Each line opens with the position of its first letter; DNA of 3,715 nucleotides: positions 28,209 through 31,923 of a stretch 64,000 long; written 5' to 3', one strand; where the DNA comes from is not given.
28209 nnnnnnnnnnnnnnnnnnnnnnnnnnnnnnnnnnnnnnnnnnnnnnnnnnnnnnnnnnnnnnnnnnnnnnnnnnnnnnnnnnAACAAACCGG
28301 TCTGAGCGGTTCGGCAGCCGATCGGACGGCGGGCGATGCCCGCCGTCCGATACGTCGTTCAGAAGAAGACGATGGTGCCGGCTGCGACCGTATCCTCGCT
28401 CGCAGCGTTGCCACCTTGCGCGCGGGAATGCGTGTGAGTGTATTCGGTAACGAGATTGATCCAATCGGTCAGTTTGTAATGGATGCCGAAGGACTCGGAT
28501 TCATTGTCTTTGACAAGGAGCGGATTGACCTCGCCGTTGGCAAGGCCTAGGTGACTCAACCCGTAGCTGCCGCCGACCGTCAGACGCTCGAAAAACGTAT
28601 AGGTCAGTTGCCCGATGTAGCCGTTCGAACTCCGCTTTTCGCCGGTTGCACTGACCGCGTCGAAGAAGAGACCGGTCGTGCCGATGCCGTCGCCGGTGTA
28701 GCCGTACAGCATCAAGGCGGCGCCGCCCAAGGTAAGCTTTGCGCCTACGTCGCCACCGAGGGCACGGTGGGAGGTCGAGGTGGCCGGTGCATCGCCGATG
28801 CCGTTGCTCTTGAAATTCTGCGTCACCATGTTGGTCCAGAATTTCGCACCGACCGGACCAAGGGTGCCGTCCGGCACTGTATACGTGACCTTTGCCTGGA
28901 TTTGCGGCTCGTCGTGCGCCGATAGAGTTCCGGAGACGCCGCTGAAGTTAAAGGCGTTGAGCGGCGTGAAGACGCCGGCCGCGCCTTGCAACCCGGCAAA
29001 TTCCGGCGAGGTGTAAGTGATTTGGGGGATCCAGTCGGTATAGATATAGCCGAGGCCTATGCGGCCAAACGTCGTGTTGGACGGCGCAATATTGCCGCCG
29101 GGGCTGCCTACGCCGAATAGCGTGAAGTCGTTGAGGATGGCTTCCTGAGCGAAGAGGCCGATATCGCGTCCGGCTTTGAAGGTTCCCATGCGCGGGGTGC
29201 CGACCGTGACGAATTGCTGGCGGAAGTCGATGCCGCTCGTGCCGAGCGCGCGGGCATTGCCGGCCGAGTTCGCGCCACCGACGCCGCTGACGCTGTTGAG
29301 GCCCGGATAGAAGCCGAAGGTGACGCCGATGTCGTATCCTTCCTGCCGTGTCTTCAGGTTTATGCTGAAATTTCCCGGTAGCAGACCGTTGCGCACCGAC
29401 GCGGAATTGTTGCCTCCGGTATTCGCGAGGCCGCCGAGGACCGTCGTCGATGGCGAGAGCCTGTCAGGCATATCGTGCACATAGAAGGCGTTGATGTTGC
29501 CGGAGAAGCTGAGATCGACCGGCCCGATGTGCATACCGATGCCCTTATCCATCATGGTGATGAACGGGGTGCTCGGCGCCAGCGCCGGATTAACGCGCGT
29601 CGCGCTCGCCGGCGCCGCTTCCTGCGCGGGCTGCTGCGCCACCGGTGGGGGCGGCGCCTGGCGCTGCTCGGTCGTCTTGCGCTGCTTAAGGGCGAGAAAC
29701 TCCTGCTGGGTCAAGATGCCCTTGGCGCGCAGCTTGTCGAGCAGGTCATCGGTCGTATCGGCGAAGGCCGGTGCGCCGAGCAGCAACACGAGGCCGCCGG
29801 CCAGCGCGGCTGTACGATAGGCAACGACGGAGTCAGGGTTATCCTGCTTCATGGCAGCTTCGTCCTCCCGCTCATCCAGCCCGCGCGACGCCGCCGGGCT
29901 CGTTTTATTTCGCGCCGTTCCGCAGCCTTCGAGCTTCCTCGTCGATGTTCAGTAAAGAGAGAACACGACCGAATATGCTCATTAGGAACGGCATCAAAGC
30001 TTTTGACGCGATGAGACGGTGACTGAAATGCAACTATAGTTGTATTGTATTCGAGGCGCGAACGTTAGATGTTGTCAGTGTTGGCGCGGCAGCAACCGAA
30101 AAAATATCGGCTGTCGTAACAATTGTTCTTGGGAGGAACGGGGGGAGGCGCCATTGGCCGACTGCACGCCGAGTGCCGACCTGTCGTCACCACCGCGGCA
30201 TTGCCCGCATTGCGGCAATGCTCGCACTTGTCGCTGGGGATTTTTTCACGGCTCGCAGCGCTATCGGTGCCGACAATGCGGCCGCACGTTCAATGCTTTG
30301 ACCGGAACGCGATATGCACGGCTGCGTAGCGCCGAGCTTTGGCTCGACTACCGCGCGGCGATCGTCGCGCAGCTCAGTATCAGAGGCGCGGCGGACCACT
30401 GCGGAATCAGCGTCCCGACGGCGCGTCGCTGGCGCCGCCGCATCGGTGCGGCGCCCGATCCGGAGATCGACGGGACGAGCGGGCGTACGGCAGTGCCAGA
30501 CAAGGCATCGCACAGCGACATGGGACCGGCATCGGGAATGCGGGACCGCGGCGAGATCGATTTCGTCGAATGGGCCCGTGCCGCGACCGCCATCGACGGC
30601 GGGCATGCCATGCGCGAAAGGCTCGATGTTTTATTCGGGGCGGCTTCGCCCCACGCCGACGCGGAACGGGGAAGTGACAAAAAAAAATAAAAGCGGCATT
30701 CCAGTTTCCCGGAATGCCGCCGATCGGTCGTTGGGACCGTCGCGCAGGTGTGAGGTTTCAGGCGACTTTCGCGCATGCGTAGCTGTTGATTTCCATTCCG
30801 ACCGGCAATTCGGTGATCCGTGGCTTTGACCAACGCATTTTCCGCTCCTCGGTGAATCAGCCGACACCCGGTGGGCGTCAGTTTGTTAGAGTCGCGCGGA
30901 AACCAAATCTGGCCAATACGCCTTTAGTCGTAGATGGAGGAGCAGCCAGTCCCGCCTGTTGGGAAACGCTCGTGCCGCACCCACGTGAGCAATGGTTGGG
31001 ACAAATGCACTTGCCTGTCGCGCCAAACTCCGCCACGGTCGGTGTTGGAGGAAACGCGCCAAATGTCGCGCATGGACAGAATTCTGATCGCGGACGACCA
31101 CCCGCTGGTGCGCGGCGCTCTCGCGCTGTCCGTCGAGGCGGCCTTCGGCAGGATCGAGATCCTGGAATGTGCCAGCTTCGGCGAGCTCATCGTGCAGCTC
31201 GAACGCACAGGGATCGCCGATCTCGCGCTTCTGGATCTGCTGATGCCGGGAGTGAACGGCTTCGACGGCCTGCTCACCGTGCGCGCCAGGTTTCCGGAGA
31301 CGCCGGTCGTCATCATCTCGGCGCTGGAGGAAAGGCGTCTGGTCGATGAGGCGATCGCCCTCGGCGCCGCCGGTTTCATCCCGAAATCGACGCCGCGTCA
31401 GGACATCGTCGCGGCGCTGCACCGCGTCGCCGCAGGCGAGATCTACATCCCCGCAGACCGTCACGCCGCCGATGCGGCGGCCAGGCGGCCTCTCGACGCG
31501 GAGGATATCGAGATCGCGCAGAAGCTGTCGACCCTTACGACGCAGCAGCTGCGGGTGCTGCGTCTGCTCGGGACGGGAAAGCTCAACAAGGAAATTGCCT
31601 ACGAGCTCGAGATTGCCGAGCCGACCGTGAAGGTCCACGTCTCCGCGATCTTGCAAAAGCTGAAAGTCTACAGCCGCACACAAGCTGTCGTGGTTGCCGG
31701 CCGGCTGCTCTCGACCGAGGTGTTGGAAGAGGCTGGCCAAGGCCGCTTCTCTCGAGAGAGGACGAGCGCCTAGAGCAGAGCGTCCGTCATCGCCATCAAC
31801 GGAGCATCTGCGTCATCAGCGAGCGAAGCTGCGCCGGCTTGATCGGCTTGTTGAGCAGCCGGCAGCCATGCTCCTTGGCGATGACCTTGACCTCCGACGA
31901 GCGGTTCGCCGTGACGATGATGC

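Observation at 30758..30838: Hidden 26-codon pqqA, separated from pqqBCDE by 7 kb and on the opposite strand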

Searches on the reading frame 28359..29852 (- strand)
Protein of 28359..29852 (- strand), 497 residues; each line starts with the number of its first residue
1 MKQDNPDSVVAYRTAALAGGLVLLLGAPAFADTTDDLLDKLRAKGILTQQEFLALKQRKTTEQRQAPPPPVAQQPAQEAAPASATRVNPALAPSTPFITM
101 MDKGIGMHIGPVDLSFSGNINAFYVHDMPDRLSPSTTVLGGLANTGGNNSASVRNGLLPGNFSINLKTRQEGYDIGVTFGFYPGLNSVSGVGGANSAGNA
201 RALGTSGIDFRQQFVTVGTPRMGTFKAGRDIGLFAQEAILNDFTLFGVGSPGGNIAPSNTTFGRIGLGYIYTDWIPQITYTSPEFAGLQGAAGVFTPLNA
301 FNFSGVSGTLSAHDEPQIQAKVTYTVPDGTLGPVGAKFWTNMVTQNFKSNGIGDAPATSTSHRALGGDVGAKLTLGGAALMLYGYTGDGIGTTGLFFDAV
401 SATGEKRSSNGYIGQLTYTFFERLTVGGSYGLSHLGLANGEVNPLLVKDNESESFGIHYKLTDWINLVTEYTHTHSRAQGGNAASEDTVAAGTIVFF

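Call 6: search_protein_families(library=pfam, proteins=[window:28359-29852:-], max_evalue=0.001)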
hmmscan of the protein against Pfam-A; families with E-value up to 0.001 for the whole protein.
window:28359-29852:- (497 aa): 1 family
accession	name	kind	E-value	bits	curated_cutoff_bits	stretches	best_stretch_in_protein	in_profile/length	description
PF09851.14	SHOCT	-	0.00019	21.5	27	1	38-58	6-26/28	Short C-terminal domain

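Call 35: search_protein_families(library=ncbifam, proteins=[window:28359-29852:-], max_evalue=0.001)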
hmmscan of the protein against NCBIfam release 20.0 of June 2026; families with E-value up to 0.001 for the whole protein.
window:28359-29852:- (497 aa): 0 families

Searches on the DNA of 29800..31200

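Call 28: search_rna_families(source=window, start=29800, end=31200, threshold=evalue, max_evalue=1)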
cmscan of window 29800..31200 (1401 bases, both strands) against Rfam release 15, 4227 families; matches with E-value up to 1: 0.
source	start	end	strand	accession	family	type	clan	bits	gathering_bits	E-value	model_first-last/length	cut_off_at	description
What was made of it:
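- Tried and rejected: An Rfam scan of 29800-31200 at E<=1 found no known RNA family, so there is no evidence for a riboswitch or sRNA overlapping the unit (call 28).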

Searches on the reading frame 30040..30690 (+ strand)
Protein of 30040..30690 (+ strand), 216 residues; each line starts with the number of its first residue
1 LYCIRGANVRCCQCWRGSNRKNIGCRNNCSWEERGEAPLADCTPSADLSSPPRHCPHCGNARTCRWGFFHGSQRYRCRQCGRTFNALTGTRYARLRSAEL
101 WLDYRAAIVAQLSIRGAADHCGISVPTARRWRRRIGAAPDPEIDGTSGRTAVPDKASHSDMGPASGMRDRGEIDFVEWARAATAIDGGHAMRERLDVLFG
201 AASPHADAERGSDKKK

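Call 6: search_protein_families(library=pfam, proteins=[window:30040-30690:+], max_evalue=0.001)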
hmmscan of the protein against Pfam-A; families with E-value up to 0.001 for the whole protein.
window:30040-30690:+ (216 aa): 1 family
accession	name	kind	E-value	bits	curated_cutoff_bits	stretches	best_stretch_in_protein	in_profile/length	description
PF13384.12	HTH_23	-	2.9e-05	24.2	24.6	1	111-134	17-40/50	Homeodomain-like domain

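Call 35: search_protein_families(library=ncbifam, proteins=[window:30040-30690:+], max_evalue=0.001)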
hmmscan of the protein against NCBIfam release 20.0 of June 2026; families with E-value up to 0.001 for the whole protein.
window:30040-30690:+ (216 aa): 4 families
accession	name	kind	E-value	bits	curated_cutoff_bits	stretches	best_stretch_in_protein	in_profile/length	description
NF050000.1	IS1_IS1595_Zn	domain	6.1e-11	42.7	28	1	55-86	1-33/34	IS1/IS1595 family N-terminal zinc-binding domain-containing protein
NF048018.1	IS256_N_4Cys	domain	1.8e-09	38.1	27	1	54-84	1-31/31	transposase-like zinc-binding domain-containing protein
NF033558.1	transpos_IS1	equivalog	2e-08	34.4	100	1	55-137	1-81/199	IS1 family transposase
NF048019.1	IS256_Zn_var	equivalog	1e-05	25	150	1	57-136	2-74/304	IS256 family transposase, variant Zn-binding type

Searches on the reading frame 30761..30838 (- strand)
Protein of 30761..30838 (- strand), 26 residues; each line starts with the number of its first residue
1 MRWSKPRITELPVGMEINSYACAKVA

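Call 4: search_protein_families(library=pfam, proteins=[window:30761-30838:-], max_evalue=10)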
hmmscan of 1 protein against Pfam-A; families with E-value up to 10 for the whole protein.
seq(26 aa): 1 family
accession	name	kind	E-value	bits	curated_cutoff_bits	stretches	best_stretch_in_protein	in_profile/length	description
PF08042.16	PqqA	-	1.7e-08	34.7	21.1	1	3-20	2-19/19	PqqA family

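Call 5: search_protein_families(library=ncbifam, proteins=[window:30761-30838:-], max_evalue=10)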
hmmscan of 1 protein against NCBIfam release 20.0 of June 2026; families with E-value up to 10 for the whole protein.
seq(26 aa): 1 family
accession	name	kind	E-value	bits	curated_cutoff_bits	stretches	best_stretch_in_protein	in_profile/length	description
TIGR02107.1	PQQ_syn_pqqA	equivalog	4.7e-11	42.2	20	1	3-23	1-21/21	pyrroloquinoline quinone precursor peptide PqqA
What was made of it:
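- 30758..30838 (-): pqqA: 26 codons plus stop, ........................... Glu16 and Tyr20 form the Glu-x3-Tyr pair that is cross-linked. Pfam PqqA 34.7 bits and TIGR02107 42.2 bits (calls 4, 5).
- On PqqA (PF08042 / TIGR02107): TIGR02107 42.2 bits against 20, matching model positions 1-21 of 21 (calls 4, 5).
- Family membership: the peptide is above the curated cut-offs of both PqqA models (calls 4, 5). Both curated HMMs score well above their cut-offs (calls 4, 5).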

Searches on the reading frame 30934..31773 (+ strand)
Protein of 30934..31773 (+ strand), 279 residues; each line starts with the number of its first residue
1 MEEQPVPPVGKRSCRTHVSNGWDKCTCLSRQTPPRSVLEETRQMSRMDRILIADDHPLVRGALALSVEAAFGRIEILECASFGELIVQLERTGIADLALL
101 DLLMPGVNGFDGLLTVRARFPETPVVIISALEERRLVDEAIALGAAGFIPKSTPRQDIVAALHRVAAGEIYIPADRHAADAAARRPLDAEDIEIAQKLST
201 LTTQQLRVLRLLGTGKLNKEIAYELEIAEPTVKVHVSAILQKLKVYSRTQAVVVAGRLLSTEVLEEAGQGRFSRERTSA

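Call 6: search_protein_families(library=pfam, proteins=[window:30934-31773:+], max_evalue=0.001)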
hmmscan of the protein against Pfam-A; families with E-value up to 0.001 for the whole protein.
window:30934-31773:+ (279 aa): 2 families
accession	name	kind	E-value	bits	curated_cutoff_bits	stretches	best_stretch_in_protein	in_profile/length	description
PF00196.25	GerE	-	4.2e-19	68.4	23.5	1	200-255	2-57/57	Bacterial regulatory proteins, luxR family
PF00072.30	Response_reg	-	4.3e-18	65.9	30.2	1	50-162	1-110/111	Response regulator receiver domain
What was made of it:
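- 31063..31773 (+): NarL/LuxR-family response regulator (REC + GerE), divergent from pqqA. It is the candidate AgmR/ErbR-like activator. Pfam Response_reg plus GerE (call 6).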

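Call 19: find_related_loci(query=window:31063-31773:+, collection=metagenome_contigs, flank=10000)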
Query window:31063-31773:+ (236 aa) in metagenome_contigs; peptide patterns used: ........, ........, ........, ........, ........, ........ (x = any residue, [..] = any of these).
600 stretches matched a pattern (row limit reached: there are more); 448 encode a relative of the query (tblastn E <= 1e-3); the best 80 are kept; 80 distinct loci.
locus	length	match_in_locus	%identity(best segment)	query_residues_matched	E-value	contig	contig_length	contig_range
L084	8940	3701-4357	75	4-223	1e-100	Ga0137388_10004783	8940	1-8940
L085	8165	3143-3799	75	4-223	1e-100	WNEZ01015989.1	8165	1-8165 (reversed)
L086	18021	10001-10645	70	2-217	4e-97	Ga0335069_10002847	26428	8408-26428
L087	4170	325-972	70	2-221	6e-97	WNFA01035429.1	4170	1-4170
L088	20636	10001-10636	68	4-215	1e-87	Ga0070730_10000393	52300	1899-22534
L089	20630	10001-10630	65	4-215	1e-82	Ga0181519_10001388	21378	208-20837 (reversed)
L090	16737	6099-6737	60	4-217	2e-74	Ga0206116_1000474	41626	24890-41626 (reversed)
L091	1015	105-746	57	4-217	3e-76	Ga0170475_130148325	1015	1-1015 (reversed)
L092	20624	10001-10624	52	2-215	1e-60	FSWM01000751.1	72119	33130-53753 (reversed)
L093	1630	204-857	49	6-225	6e-63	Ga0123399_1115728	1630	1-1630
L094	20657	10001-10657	47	6-227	2e-60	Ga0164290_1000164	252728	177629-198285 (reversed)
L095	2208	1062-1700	50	6-221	4e-60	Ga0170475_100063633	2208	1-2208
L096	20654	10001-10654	50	4-224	6e-58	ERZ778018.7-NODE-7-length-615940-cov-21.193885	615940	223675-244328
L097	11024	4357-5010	50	4-224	6e-58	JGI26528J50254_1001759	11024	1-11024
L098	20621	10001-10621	50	4-215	1e-57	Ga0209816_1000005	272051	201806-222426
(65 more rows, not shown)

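Call 35: search_protein_families(library=ncbifam, proteins=[window:31063-31773:+], max_evalue=0.001)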
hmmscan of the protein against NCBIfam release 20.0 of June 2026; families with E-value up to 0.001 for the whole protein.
window:31063-31773:+ (236 aa): 57 families (the best 25 are shown)
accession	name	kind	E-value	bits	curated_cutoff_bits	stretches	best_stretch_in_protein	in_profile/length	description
NF041830.1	RR_TF_ErdR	exception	5.2e-52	176.7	390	1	6-216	3-209/213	response regulator transcription factor ErdR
NF007935.0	PRK10651.1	equivalog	9.2e-35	119.8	250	1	5-211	7-209/216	two-component system response regulator NarL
NF052445.1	RespRegMctR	equivalog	9e-30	103.6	300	1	6-206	3-193/205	two-component system response regulator MctR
NF011896.0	PRK15369.1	equivalog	5e-29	101.4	242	1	5-215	4-207/211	two component system response regulator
NF047785.1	respo_reg_MadR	equivalog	9.3e-25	87.2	300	1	6-214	2-205/209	MadR family response regulator transcription factor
NF007708.0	PRK10403.1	equivalog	1.7e-22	80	343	1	6-211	8-207/215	nitrate/nitrite response regulator protein NarP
NF007419.0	PRK09958.1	equivalog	1.9e-21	76.6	251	1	8-205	4-191/204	acid-sensing system DNA-binding response regulator EvgA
NF007018.1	PRK09483.1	equivalog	5.3e-20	72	280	1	6-208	3-199/217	UvrY/SirA/GacA family response regulator transcription factor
NF007403.0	PRK09935.1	equivalog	1.5e-17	63.9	271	1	7-205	6-197/210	fimbria biosynthesis transcriptional regulator FimZ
NF006900.1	PRK09390.1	equivalog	6.1e-17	61.8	255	1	1-209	1-194/203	response regulator FixJ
NF007685.0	PRK10360.1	equivalog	1.3e-15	57.8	258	1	6-204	3-184/196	response regulator transcription factor UhpA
NF045991.1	RespRegCtrARhodob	equivalog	1.7e-12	47.5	350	1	7-171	4-163/224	response regulator transcription factor CtrA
TIGR03020.2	EpsA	equivalog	1.8e-11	44.1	170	1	146-210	184-243/247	XrtB/PEP-CTERM-associated transcriptional regulator EpsA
NF003420.0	PRK04841.1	equivalog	2.5e-11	42.4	537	1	154-217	835-898/903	HTH-type transcriptional regulator MalT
NF040749.1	tetrathio_RR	equivalog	4e-11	43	290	1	45-207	40-183/191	tetrathionate respiration response regulator TtrR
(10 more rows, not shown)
